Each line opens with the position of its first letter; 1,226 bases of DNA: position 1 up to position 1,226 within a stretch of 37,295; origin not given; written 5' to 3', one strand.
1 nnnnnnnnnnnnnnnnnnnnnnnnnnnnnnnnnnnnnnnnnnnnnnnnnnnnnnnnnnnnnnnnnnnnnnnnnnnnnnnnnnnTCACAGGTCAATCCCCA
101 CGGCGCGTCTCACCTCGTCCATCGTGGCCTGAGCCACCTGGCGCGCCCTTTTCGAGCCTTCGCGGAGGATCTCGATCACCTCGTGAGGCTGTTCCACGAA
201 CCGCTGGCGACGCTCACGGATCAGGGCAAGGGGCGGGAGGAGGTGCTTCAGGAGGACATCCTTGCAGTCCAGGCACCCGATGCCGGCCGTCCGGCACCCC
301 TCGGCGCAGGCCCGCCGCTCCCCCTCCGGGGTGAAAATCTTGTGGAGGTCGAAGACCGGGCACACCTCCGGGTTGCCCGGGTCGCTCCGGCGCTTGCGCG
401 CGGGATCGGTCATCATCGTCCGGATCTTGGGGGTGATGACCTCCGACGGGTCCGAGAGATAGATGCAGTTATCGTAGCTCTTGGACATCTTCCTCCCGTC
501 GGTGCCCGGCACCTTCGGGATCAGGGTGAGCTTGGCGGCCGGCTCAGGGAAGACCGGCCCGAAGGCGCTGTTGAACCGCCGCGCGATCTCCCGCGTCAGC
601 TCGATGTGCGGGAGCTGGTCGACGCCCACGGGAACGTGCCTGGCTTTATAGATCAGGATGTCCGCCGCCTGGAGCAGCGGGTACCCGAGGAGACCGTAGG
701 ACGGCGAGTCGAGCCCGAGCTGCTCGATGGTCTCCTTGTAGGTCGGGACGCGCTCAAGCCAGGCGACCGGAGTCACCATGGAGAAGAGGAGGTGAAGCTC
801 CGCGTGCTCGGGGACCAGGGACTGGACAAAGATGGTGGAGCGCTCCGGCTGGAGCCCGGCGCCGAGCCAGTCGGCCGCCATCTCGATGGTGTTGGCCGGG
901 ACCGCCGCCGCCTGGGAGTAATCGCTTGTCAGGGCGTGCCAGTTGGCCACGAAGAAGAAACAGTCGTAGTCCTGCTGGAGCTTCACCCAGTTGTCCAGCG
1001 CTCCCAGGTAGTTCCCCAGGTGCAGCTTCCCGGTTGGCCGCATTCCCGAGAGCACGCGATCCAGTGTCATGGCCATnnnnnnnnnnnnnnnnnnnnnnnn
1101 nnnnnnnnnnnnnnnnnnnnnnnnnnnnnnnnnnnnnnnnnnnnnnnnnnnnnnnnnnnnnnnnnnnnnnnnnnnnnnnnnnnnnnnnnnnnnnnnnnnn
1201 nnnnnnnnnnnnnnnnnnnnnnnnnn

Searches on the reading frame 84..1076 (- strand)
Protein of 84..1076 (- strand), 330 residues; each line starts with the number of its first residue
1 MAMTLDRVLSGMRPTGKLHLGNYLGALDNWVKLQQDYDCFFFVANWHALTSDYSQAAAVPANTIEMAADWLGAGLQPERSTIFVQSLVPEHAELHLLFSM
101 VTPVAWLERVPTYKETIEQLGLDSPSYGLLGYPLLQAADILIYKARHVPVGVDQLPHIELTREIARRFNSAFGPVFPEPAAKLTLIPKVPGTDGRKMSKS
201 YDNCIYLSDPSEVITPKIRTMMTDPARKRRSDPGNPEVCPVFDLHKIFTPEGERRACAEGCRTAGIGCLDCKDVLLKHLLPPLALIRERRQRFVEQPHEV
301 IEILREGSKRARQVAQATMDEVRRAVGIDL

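Call 55: find_homologous_proteins(query=window:84-1076:-, max_evalue=1e-50)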
Query window:84-1076:- (330 aa): 8000 proteins with E <= 1e-50 among 8000 candidates; the best 120 are listed.
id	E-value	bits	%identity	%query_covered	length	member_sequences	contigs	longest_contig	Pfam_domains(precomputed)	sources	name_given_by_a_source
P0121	6.4e-218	740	97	100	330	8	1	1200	PF00579.32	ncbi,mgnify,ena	ncbi:MAG: tryptophan--tRNA ligase [candidate division NC10 bacterium]|mgnify:CR=1 FL=1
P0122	2.1e-208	709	94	99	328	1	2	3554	PF00579.32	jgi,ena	-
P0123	2.6e-198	676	88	100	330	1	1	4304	PF00579.32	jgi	jgi:tryptophanyl-tRNA synthetase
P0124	8.7e-195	664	89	96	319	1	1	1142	PF00579.32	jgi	jgi:tryptophanyl-tRNA synthetase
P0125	5.3e-191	652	84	100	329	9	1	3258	PF00579.32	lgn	-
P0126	1.3e-190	651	85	100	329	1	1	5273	PF00579.32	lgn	-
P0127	1.8e-190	650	84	100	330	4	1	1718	PF00579.32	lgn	-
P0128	2.1e-190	650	84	100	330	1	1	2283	PF00579.32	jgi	-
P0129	3.9e-188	642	84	99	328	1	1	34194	PF00579.32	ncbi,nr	ncbi:MAG: tryptophan--tRNA ligase [Candidatus Rokubacteria bacterium]|nr:tryptophan--tRNA ligase [Ca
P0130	5.2e-188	642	83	98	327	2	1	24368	PF00579.32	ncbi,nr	ncbi:MAG: tryptophan--tRNA ligase [Candidatus Rokubacteria bacterium]|nr:tryptophan--tRNA ligase [Ca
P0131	1.3e-187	641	84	98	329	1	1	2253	PF00579.32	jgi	-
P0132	3.0e-187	640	83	100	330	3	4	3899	PF00579.32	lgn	-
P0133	9.9e-187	638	85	96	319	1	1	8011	PF00579.32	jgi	jgi:tryptophanyl-tRNA synthetase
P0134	1.1e-186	638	83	98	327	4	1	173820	PF00579.32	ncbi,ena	-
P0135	2.5e-186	636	86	96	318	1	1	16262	PF00579.32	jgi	jgi:tryptophanyl-tRNA synthetase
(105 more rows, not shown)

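Call 56: find_encoding_contigs(protein=P0122, flank=6000, max_places=3)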
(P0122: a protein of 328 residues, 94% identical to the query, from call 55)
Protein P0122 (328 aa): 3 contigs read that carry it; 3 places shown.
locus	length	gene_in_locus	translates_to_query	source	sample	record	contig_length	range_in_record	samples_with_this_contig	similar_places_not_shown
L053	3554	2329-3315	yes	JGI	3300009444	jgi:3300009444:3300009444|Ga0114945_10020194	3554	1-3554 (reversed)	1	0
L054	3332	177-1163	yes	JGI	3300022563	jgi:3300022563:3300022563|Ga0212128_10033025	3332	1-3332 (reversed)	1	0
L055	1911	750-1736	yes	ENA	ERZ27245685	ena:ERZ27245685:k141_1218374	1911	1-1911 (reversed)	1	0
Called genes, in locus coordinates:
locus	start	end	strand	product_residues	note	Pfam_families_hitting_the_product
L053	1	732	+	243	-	?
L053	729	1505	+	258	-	PF00535:Glycos_transf_2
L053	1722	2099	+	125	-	PF07927:HicA_toxin (weak)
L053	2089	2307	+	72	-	PF21748:UPF0150 (weak), PF15919:HicB_lk_antitox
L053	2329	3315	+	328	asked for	PF00579:tRNA-synt_1b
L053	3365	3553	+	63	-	?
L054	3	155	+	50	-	?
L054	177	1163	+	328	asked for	PF00579:tRNA-synt_1b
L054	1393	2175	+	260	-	PF02616:SMC_ScpA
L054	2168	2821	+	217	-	PF04079:SMC_ScpB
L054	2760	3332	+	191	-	?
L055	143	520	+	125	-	-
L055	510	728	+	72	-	PF21748:UPF0150 (weak), PF15919:HicB_lk_antitox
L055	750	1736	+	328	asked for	PF00579:tRNA-synt_1b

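Call 57: find_encoding_contigs(protein=P0123, flank=6000, max_places=3)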
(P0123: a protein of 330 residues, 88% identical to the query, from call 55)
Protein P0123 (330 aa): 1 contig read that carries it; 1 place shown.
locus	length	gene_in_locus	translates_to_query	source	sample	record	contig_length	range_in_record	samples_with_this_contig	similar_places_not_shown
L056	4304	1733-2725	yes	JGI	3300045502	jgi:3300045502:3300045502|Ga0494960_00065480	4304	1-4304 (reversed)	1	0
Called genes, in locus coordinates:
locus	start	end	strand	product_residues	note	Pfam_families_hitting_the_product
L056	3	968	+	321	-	PF01075:Glyco_transf_9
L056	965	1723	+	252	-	PF00535:Glycos_transf_2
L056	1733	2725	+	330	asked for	PF00579:tRNA-synt_1b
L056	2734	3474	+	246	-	PF02616:SMC_ScpA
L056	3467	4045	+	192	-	PF04079:SMC_ScpB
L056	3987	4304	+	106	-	?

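Call 58: find_encoding_contigs(protein=P0129, flank=8000, max_places=2)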
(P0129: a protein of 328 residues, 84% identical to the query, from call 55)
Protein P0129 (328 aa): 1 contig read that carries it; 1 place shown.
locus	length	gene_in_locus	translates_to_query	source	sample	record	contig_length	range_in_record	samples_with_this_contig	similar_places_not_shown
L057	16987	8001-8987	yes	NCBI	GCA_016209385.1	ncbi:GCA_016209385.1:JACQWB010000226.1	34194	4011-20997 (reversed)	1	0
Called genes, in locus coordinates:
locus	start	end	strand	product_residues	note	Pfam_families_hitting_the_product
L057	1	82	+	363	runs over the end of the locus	PF13439:Glyco_transf_4, PF13477:Glyco_trans_4_2 (weak), PF13579:Glyco_trans_4_4, PF20706:GT4-conflict (weak), PF00534:Glycos_transf_1, PF13692:Glyco_trans_1_4, PF13524:Glyco_trans_1_2 (weak)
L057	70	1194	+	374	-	PF13439:Glyco_transf_4, PF13579:Glyco_trans_4_4, PF00534:Glycos_transf_1, PF13692:Glyco_trans_1_4, PF13524:Glyco_trans_1_2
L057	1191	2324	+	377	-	PF13439:Glyco_transf_4, PF13579:Glyco_trans_4_4 (weak), PF00534:Glycos_transf_1, PF13692:Glyco_trans_1_4, PF13524:Glyco_trans_1_2 (weak)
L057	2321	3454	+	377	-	PF00534:Glycos_transf_1, PF13692:Glyco_trans_1_4, PF13524:Glyco_trans_1_2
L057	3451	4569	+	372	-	PF13439:Glyco_transf_4, PF13579:Glyco_trans_4_4, PF20706:GT4-conflict, PF00534:Glycos_transf_1, PF13692:Glyco_trans_1_4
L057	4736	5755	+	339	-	PF00294:PfkB, PF08543:Phos_pyr_kin (weak)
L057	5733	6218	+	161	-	PF01467:CTP_transf_like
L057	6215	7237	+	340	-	PF01075:Glyco_transf_9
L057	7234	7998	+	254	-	PF00535:Glycos_transf_2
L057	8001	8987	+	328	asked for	PF00579:tRNA-synt_1b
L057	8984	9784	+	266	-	PF02616:SMC_ScpA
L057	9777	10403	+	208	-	PF04079:SMC_ScpB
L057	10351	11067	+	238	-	PF01479:S4, PF00849:PseudoU_synth_2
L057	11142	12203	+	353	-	PF01817:CM_2, PF00800:PDT, PF01842:ACT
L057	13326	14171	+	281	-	PF03807:F420_oxidored (weak), PF02153:PDH_N, PF20463:PDH_C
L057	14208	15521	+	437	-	PF00275:EPSP_synthase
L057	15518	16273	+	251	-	PF02224:Cytidylate_kin, PF13189:Cytidylate_kin2 (weak)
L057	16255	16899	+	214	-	PF01553:Acyltransferase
